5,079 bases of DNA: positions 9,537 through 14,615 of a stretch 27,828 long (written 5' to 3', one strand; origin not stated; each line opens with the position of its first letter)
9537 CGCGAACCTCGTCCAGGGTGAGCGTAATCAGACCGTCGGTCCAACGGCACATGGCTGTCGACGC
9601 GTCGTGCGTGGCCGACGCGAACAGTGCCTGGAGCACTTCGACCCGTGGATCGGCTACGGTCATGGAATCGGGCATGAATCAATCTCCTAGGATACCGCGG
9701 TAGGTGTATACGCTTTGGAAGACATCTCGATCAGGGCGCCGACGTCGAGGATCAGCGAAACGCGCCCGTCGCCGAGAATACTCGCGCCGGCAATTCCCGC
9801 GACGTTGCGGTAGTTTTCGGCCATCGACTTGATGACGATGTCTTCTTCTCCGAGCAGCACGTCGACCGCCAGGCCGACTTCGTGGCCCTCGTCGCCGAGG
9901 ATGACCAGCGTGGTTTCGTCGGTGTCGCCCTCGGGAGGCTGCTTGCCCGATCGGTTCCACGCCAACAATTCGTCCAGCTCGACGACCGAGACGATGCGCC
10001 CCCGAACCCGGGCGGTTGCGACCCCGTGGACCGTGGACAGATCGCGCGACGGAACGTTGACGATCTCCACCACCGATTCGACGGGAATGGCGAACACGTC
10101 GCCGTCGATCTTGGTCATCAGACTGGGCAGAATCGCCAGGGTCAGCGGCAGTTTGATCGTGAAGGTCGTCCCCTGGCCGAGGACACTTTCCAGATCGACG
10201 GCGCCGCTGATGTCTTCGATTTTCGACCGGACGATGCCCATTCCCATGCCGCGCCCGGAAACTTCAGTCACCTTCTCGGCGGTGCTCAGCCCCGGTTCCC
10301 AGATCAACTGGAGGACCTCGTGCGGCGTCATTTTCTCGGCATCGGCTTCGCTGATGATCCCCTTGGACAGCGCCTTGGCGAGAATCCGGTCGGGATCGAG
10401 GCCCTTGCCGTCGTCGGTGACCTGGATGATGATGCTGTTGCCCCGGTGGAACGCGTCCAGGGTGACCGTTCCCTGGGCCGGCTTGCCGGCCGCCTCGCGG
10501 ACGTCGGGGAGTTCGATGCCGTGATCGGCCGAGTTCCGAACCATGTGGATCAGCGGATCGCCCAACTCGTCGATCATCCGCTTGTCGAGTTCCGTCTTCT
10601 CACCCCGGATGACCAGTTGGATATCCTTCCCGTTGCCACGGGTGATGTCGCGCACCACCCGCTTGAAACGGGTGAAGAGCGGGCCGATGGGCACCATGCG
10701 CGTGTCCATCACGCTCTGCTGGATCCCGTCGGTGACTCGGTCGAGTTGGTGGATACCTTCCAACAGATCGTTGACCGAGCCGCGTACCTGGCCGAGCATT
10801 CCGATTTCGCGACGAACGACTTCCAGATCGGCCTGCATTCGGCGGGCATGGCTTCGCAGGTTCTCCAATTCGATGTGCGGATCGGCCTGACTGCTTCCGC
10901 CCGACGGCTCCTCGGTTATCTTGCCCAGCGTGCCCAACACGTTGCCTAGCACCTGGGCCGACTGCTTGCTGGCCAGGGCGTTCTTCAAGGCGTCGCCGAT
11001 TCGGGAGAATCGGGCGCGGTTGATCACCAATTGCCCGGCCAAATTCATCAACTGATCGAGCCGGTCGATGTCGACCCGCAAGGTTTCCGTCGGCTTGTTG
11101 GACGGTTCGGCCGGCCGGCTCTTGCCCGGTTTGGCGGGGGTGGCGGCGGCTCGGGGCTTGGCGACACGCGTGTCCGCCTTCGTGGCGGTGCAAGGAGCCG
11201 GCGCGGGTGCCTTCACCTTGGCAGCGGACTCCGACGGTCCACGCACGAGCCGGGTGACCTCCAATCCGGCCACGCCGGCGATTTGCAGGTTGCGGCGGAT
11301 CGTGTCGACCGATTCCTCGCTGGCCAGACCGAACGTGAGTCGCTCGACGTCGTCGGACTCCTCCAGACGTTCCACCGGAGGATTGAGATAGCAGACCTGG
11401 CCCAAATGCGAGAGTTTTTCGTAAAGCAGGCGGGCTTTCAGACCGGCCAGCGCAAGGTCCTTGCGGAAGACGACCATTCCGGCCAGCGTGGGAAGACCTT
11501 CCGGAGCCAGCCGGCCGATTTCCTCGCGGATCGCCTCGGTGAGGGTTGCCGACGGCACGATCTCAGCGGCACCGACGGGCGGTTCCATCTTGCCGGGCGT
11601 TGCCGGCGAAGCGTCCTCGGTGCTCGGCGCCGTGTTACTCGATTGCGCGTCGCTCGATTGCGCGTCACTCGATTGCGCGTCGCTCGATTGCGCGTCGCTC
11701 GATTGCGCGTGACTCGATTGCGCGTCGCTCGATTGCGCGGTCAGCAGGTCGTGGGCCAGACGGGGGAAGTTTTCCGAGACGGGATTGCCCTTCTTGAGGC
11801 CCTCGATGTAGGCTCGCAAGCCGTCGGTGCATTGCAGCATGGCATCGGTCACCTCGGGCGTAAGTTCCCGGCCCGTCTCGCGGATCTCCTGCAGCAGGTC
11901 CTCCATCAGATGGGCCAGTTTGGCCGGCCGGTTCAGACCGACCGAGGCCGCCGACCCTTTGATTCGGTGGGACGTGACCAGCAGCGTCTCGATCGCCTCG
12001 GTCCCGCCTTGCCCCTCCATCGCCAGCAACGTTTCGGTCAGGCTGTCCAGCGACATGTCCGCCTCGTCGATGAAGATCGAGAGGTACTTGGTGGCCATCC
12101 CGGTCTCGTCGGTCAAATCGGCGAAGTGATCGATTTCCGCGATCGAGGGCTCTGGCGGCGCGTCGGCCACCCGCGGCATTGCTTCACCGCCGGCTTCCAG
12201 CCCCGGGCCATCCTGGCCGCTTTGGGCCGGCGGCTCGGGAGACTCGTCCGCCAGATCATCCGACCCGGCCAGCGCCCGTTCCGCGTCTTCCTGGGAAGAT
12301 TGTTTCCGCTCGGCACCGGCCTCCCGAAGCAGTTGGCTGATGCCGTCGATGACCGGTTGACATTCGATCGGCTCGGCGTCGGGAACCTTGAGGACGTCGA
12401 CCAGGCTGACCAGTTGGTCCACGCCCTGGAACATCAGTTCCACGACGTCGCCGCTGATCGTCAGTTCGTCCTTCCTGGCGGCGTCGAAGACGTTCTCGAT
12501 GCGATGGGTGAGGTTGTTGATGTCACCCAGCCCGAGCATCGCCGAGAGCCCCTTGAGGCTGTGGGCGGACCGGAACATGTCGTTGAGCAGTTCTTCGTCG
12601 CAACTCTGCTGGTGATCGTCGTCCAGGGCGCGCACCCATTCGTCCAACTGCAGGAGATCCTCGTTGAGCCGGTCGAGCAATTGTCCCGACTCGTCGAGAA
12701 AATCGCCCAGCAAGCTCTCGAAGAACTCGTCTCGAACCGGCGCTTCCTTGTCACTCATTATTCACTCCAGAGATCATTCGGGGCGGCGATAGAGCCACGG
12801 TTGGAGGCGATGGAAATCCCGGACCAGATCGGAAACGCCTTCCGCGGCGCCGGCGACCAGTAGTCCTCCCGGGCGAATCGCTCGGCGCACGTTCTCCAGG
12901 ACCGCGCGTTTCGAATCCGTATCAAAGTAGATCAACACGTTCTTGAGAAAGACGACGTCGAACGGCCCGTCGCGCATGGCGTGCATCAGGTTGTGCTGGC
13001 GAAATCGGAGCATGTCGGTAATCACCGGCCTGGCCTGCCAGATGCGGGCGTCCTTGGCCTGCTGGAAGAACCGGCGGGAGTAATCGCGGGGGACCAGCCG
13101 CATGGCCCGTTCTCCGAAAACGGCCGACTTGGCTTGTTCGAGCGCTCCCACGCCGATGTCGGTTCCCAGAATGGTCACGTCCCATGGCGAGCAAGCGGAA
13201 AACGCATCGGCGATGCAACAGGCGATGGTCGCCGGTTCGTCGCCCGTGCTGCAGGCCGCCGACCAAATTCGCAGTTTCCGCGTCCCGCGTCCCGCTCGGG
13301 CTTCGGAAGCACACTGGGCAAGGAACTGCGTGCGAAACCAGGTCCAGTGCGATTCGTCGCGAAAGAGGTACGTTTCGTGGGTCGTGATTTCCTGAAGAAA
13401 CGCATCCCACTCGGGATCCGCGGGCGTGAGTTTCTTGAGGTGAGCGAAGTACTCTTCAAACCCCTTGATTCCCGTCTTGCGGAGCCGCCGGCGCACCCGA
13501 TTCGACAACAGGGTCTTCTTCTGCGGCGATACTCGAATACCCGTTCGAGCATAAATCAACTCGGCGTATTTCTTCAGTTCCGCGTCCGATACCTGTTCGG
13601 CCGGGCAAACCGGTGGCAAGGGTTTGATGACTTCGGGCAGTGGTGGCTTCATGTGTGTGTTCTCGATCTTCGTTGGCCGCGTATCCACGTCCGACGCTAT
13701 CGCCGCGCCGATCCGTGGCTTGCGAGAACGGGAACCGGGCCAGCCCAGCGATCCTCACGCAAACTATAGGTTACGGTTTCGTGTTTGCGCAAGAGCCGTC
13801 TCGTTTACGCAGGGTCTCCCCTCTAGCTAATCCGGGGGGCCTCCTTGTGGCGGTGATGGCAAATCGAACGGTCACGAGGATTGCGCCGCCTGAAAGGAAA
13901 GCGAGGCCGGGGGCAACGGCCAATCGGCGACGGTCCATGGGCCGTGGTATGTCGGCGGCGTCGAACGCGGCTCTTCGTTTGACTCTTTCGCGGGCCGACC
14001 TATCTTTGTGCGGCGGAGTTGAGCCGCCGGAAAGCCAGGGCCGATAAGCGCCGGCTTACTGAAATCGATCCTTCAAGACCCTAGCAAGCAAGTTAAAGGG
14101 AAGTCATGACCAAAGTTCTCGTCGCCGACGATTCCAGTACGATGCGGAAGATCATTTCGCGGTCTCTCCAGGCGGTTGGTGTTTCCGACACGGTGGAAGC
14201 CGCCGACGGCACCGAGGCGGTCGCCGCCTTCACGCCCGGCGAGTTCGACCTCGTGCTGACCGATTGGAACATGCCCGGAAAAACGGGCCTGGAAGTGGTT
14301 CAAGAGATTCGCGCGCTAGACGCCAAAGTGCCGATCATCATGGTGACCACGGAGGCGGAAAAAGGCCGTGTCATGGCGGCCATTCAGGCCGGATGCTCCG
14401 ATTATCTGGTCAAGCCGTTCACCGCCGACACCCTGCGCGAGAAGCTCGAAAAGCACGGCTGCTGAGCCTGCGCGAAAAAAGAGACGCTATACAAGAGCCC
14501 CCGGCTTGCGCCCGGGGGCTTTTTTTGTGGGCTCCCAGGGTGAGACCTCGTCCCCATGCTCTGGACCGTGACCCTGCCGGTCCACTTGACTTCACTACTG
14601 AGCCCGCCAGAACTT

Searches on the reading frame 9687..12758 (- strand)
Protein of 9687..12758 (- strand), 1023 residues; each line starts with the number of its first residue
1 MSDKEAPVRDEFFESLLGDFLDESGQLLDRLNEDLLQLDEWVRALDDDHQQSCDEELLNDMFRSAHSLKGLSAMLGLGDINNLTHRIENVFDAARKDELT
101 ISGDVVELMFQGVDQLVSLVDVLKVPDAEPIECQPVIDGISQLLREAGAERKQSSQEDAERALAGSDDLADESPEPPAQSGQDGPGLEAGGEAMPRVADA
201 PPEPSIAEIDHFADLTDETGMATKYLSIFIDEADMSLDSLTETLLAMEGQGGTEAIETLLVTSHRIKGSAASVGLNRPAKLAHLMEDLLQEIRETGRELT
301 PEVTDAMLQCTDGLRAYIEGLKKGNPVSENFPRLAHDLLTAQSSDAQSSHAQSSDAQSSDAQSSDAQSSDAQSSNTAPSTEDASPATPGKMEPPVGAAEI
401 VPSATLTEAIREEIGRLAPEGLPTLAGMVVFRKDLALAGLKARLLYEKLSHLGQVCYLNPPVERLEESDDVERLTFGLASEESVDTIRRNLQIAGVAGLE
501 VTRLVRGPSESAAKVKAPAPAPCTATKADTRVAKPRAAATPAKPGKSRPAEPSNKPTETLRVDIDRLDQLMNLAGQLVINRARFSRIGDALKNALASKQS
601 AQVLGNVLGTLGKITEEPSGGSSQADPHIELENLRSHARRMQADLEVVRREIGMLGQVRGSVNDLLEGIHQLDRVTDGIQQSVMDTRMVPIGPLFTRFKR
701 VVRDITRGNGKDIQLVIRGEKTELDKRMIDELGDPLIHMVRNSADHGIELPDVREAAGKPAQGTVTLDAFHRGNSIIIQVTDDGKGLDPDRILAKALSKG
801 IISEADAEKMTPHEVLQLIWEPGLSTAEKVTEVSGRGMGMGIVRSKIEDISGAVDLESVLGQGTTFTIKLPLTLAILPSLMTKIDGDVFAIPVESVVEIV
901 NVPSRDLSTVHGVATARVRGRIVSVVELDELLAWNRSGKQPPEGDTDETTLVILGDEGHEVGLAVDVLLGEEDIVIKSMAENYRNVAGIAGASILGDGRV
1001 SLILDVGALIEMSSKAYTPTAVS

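Call 5: search_protein_families(library=pfam, proteins=[window:9687-12758:-], max_evalue=0.001)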
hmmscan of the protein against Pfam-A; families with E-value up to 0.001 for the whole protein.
window:9687-12758:- (1023 aa): 5 families
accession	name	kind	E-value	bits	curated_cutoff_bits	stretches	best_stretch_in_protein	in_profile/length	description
PF01627.28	Hpt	-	3.6e-28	98.1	24.6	2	16-116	2-81/84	Hpt domain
PF01584.24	CheW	-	4.5e-25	88.3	23.5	1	880-1011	3-135/138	CheW-like domain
PF02518.31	HATPase_c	-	2.2e-15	57.5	26.4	1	734-873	4-110/111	Histidine kinase-, DNA gyrase B-, and HSP90-like ATPase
PF02895.20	H-kinase_dim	-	6.4e-13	49.4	23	1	558-617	2-60/68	Signal transducing histidine kinase, homodimeric domain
PF07194.16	P2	-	8.6e-06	26.2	23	1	429-502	6-80/81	P2 response regulator binding domain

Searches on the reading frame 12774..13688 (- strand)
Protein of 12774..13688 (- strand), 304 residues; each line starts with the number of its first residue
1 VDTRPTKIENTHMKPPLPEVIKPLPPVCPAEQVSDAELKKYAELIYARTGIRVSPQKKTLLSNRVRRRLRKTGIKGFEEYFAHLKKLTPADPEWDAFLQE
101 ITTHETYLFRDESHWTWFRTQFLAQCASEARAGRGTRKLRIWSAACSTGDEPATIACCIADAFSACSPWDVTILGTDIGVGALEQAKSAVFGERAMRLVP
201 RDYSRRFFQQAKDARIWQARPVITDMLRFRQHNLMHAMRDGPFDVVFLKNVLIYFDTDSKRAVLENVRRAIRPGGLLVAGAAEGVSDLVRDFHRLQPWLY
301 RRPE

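Call 5: search_protein_families(library=pfam, proteins=[window:12774-13688:-], max_evalue=0.001)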
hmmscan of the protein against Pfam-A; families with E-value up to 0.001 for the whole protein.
window:12774-13688:- (304 aa): 6 families
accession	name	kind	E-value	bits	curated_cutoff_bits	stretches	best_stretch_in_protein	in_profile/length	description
PF01739.24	CheR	-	2.3e-47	161.4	27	1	105-293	2-187/195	CheR methyltransferase, SAM binding domain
PF03705.20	CheR_N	-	9.1e-15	54.5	27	1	37-86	2-51/53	CheR methyltransferase, all-alpha domain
PF08241.18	Methyltransf_11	-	4.2e-08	34.2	21.2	1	177-278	2-94/95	Methyltransferase domain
PF08242.18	Methyltransf_12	-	3.7e-07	31.2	30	1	196-277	21-98/98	Methyltransferase domain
PF13649.12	Methyltransf_25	-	1.9e-06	28.9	27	1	195-275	21-97/97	Methyltransferase domain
PF13847.12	Methyltransf_31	-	0.00016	21.8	27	1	227-290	56-120/145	Methyltransferase domain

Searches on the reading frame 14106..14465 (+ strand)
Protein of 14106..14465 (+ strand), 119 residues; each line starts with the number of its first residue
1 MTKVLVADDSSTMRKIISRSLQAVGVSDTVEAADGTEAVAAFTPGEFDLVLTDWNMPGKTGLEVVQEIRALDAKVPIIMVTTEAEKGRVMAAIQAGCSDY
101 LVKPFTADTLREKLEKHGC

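Call 5: search_protein_families(library=pfam, proteins=[window:14106-14465:+], max_evalue=0.001)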
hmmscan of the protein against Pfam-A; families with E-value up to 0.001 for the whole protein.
window:14106-14465:+ (119 aa): 1 family
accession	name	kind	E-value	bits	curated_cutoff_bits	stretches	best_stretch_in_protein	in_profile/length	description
PF00072.30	Response_reg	-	1.2e-29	103.1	30.2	1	4-114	1-110/111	Response regulator receiver domain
